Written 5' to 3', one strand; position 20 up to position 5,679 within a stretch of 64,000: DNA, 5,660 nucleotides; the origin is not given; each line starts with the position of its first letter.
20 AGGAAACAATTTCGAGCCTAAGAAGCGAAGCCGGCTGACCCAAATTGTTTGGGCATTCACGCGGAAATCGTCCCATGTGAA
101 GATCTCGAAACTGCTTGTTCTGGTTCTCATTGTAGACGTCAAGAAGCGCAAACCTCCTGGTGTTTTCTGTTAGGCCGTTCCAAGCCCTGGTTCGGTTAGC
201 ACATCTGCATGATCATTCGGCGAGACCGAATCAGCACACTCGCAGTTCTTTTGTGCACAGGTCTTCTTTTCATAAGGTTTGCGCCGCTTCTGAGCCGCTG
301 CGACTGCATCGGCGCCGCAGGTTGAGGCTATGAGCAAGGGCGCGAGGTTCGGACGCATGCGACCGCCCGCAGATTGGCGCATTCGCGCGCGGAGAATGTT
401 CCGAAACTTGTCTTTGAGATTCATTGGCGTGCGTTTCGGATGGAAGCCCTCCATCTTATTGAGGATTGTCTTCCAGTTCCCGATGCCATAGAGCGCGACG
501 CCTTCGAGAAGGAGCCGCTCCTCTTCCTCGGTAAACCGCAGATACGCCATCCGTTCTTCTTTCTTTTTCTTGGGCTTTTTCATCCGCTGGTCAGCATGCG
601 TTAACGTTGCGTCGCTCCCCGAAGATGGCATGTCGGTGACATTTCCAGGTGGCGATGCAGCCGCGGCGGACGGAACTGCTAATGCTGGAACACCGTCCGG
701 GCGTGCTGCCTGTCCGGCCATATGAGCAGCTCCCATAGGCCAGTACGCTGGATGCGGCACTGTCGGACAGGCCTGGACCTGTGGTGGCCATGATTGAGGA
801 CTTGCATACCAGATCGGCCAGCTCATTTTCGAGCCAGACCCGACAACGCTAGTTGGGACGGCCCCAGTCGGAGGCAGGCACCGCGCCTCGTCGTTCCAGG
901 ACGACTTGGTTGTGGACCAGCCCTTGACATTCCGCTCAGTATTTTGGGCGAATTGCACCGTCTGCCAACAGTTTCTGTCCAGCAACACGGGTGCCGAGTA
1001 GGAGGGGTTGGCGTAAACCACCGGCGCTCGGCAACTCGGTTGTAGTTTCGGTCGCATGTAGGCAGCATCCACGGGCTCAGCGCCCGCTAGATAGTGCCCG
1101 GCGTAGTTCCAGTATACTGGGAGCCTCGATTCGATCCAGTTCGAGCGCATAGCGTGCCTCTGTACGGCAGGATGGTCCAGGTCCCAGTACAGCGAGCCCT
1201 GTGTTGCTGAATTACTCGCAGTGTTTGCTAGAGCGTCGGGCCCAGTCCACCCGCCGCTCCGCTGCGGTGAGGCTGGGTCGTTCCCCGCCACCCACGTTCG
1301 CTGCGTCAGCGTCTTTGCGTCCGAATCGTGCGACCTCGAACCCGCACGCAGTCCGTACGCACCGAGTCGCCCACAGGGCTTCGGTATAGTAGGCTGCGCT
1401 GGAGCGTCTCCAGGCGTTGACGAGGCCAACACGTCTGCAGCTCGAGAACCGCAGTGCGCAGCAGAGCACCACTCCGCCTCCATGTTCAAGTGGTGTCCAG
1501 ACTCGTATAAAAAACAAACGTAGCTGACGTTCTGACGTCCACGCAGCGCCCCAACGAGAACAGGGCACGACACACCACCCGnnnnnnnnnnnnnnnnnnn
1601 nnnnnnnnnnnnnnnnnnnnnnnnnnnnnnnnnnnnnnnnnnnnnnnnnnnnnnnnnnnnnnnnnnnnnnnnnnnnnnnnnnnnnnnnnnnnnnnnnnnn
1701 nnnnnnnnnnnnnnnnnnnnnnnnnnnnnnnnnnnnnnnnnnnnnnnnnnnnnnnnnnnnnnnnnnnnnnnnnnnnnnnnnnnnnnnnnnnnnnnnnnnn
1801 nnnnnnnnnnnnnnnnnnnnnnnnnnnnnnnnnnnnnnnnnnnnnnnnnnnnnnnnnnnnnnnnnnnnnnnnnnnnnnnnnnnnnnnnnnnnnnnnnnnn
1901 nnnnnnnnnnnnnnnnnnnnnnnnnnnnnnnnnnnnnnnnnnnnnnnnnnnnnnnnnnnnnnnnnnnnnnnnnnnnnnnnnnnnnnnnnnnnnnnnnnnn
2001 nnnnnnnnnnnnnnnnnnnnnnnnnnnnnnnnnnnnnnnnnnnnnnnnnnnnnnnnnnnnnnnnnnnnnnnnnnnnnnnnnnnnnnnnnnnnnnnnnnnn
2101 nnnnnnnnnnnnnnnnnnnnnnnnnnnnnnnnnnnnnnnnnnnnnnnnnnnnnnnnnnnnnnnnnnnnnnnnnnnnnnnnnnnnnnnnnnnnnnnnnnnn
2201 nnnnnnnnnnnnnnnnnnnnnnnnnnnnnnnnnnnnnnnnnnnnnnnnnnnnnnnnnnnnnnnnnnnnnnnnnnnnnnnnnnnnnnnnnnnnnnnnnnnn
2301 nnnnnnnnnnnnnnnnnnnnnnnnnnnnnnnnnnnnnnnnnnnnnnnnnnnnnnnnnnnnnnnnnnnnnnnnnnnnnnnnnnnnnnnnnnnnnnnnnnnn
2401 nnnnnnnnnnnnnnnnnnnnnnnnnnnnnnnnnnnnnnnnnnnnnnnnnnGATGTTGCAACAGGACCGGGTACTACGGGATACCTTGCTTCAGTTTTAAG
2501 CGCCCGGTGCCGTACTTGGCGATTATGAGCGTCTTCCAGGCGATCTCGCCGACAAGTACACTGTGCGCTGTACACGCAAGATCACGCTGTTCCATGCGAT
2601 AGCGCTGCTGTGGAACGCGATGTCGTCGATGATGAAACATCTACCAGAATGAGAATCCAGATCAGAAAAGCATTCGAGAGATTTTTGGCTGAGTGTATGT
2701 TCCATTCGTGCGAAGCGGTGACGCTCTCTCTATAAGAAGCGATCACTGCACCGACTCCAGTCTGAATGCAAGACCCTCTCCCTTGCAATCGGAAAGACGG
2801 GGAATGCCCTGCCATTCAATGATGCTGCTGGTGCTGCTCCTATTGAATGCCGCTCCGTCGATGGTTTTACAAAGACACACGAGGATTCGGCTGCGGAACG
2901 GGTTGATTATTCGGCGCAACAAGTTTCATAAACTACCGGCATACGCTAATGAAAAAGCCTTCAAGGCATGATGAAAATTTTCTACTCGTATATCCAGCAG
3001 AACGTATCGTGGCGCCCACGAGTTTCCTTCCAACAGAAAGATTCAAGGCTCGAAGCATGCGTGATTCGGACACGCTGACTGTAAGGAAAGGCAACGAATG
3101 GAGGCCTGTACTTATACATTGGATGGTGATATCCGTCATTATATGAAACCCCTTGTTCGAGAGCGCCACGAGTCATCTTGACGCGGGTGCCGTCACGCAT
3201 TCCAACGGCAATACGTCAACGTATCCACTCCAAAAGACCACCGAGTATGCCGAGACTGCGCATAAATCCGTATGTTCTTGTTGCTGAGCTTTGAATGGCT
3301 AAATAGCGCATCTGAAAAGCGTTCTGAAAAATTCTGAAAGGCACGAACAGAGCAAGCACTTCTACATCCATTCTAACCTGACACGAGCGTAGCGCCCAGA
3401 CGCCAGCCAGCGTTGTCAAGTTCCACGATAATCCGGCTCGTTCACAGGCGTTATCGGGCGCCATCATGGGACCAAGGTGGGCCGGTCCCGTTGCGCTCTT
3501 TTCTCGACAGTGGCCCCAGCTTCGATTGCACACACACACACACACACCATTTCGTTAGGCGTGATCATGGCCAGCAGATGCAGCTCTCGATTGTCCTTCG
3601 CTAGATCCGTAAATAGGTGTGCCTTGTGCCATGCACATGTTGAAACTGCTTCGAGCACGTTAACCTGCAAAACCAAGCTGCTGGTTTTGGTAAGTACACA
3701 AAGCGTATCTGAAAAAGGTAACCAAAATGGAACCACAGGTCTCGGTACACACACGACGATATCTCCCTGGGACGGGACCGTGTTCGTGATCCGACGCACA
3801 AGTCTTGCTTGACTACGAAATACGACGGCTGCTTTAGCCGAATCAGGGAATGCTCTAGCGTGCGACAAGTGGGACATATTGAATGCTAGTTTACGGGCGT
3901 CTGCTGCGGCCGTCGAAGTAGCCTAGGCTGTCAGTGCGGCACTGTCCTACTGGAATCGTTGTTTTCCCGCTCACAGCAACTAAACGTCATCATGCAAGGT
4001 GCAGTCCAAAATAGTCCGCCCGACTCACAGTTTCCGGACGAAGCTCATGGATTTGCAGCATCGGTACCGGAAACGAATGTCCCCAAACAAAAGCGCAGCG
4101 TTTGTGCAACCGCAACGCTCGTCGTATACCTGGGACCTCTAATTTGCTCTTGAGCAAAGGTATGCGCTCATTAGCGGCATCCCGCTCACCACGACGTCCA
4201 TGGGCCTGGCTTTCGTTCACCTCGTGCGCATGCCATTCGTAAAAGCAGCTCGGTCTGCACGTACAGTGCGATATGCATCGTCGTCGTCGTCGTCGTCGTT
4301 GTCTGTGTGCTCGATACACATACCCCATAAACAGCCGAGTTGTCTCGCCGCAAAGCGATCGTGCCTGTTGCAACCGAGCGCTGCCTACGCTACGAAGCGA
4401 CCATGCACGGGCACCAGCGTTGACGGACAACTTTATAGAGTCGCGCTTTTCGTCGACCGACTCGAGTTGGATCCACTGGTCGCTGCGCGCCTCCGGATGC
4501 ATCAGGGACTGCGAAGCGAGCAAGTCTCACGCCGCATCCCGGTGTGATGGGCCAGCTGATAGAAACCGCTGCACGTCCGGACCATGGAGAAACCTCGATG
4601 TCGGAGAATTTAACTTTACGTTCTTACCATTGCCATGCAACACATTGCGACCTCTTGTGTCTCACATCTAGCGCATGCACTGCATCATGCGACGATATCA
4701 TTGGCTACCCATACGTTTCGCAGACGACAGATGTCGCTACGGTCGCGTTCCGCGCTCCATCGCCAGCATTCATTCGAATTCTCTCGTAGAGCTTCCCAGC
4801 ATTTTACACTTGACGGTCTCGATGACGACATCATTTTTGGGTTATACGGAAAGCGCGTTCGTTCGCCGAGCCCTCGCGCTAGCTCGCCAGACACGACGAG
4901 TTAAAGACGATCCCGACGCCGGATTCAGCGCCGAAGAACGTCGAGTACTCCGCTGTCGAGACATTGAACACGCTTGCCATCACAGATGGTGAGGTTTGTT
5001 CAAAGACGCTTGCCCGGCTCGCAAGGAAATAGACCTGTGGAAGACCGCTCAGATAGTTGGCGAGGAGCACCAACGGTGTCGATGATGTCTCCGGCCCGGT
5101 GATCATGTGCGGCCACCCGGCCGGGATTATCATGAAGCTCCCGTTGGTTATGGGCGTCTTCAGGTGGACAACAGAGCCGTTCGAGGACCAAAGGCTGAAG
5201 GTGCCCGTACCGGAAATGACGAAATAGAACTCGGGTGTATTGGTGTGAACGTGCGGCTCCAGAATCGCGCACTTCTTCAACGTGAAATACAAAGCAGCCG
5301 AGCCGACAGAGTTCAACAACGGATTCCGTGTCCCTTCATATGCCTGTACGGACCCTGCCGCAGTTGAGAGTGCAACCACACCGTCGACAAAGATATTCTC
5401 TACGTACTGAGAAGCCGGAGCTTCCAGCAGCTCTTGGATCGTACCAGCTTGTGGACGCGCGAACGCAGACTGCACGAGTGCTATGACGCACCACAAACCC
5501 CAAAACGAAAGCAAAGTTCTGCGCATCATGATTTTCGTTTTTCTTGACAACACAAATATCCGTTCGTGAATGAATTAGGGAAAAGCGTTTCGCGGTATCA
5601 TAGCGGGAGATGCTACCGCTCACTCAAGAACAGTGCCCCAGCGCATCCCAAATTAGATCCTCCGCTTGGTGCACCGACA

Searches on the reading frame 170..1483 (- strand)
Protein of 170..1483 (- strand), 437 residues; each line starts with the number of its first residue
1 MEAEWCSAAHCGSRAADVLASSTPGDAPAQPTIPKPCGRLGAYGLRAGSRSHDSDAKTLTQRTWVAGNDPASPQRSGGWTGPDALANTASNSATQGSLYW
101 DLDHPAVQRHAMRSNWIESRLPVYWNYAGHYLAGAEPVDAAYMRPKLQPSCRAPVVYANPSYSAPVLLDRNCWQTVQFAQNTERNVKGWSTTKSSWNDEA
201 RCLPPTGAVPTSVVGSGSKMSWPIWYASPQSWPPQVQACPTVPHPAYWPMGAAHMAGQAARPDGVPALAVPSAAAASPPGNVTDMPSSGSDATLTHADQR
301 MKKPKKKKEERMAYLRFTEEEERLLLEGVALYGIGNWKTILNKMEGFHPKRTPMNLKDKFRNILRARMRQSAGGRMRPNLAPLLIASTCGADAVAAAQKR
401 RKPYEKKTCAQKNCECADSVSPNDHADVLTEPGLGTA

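Call 21: search_protein_families(library=pfam, proteins=[window:170-1483:-], max_evalue=0.01)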
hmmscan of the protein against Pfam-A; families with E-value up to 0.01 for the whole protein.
window:170-1483:- (437 aa): 2 families
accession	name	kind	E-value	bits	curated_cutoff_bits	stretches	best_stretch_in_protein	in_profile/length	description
PF00249.37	Myb_DNA-binding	-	3.3e-10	40.4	24.4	1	316-364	3-46/46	Myb-like DNA-binding domain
PF13921.12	Myb_DNA-bind_6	-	1.8e-08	34.9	22.9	1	317-371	1-50/60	Myb-like DNA-binding domain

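Call 30: list_cluster_members(proteins=[window:170-1483:-, window:3990-4502:-, window:7983-8702:+, window:9861-11189:-, window:29087-31186:-, window:41968-42582:-, window:50227-50838:-, window:59398-59886:+, window:35118-35606:+, window:39613-40110:+])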
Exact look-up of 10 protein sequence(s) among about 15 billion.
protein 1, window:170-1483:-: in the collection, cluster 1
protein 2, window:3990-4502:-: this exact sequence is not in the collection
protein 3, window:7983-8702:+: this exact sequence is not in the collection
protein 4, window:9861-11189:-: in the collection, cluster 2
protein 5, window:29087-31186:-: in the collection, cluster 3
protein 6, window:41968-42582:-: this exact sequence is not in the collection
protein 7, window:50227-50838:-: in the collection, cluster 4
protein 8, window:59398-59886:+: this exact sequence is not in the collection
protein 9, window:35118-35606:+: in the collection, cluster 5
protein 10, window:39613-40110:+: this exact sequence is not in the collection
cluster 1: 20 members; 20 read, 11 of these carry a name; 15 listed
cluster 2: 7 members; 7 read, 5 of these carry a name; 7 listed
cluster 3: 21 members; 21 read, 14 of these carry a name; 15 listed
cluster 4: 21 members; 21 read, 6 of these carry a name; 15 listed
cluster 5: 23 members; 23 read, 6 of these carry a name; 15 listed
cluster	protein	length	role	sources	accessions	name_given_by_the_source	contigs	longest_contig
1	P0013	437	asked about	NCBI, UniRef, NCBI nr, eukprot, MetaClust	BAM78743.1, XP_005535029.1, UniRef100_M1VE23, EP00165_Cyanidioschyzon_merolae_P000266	MYB-related protein [Cyanidioschyzon merolae strain 10D] | MYB-related protein n=1 Tax=Cyanidioschyzon merolae (strain NIES-3377 / 10D) TaxID=280699 ... | XP_005535029.1 MYB-related protein [Cyanidioschyzon merolae strain 10D]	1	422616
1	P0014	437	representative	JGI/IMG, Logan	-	hypothetical protein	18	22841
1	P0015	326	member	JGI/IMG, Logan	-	hypothetical protein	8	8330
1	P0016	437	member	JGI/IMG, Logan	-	hypothetical protein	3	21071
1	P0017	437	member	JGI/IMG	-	hypothetical protein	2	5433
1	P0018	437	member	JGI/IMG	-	hypothetical protein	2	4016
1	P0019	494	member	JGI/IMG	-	hypothetical protein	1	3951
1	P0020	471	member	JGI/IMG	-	hypothetical protein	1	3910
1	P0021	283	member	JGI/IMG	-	hypothetical protein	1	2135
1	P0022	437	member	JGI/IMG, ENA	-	hypothetical protein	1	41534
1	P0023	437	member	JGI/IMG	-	hypothetical protein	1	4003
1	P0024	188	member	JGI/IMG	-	-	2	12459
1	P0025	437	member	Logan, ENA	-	-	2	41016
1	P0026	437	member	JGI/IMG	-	-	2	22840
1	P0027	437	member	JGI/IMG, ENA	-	-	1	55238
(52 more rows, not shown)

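Call 46: find_encoding_contigs(protein=window:170-1483:-, flank=10000, max_places=4)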
Protein window:170-1483:- (437 aa): no gene with exactly this product is on record in the collection.

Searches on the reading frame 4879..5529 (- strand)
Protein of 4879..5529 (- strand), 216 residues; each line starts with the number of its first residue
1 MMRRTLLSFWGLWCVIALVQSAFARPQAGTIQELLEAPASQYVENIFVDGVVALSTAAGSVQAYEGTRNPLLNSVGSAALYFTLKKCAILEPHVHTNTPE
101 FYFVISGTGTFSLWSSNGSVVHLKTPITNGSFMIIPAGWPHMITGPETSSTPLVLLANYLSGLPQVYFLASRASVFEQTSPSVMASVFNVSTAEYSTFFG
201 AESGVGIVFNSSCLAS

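Call 21: search_protein_families(library=pfam, proteins=[window:4879-5529:-], max_evalue=0.01)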
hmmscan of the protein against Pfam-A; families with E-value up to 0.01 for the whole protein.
window:4879-5529:- (216 aa): 4 families
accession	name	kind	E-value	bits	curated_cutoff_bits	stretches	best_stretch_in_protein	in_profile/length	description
PF00190.28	Cupin_1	-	6.3e-14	52.2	22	1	55-192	11-147/151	Cupin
PF07883.17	Cupin_2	-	1.9e-06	27.9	27.2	1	82-146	3-59/70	Cupin domain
PF03079.20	ARD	-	0.0008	20.1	27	1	89-144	84-136/157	ARD/ARD' family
PF14667.12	Polysacc_synt_C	-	0.0042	17.6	28.7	1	83-150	24-92/111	Polysaccharide biosynthesis C-terminal domain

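Call 27: find_encoding_contigs(protein=window:4879-5529:-, flank=10000, max_places=10)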
Protein window:4879-5529:- (216 aa): 5 contigs read that carry it; 4 places shown.
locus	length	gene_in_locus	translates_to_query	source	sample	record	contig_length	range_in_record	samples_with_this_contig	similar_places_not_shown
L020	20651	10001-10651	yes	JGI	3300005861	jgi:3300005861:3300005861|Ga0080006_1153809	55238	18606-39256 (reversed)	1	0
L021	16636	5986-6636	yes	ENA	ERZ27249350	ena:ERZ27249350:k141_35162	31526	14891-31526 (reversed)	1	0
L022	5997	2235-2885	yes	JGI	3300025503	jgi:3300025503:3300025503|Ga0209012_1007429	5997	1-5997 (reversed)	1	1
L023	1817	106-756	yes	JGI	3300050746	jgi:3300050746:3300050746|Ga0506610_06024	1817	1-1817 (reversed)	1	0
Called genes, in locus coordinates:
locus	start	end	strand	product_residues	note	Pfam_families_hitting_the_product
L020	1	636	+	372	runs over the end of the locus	PF08282:Hydrolase_3 (faint)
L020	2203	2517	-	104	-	-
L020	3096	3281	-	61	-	-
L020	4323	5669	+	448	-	-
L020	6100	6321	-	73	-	-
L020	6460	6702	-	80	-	-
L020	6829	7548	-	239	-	-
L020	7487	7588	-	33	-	-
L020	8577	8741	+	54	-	-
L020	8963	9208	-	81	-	-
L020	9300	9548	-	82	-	-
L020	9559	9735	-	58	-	-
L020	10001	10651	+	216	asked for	PF00190:Cupin_1, PF07883:Cupin_2 (weak)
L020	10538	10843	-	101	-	-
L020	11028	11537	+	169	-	-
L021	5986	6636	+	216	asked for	PF00190:Cupin_1, PF07883:Cupin_2 (weak)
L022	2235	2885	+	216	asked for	PF00190:Cupin_1, PF07883:Cupin_2 (weak)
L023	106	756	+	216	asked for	PF00190:Cupin_1, PF07883:Cupin_2 (weak)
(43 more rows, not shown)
